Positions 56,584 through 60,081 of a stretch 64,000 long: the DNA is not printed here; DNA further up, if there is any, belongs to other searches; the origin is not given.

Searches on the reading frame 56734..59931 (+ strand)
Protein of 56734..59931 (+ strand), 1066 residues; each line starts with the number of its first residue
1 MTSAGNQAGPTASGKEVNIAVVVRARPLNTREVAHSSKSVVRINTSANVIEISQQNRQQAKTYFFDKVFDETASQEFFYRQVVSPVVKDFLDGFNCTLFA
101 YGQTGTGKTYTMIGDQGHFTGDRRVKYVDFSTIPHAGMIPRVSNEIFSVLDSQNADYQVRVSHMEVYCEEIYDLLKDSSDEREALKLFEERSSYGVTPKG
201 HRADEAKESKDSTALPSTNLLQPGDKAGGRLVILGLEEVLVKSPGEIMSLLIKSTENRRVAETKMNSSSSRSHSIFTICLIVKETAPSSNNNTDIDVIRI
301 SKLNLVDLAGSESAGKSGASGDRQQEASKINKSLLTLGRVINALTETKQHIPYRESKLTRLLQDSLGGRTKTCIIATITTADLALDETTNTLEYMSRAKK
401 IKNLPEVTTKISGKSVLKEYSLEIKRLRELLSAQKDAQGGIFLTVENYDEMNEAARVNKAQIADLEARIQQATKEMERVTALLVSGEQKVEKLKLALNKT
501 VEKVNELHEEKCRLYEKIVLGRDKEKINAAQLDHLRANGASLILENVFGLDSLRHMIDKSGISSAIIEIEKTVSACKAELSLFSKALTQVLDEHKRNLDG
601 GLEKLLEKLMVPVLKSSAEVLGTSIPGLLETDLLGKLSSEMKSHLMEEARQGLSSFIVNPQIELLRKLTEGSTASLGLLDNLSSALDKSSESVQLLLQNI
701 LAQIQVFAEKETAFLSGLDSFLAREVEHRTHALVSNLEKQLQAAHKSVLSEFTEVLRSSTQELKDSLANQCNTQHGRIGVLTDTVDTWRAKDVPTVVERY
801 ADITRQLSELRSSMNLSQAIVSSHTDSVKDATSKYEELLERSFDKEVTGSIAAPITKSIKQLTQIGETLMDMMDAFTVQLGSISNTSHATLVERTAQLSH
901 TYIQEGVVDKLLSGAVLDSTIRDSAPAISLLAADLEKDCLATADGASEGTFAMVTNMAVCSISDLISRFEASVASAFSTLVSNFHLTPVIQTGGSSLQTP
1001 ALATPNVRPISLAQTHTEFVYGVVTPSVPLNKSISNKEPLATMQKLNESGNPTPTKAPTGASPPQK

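Call 30: search_protein_families(library=pfam, max_evalue=0.001, proteins=[window:56734-59931:+])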
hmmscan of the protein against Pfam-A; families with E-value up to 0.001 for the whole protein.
window:56734-59931:+ (1066 aa): 2 families
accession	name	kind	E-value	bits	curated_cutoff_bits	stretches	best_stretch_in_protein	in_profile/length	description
PF00225.29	Kinesin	-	3.3e-102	342.3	29.3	1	24-401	1-327/327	Kinesin motor domain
PF16796.11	Microtub_bd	-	2.6e-22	79.9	27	1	18-175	21-155/155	Microtubule binding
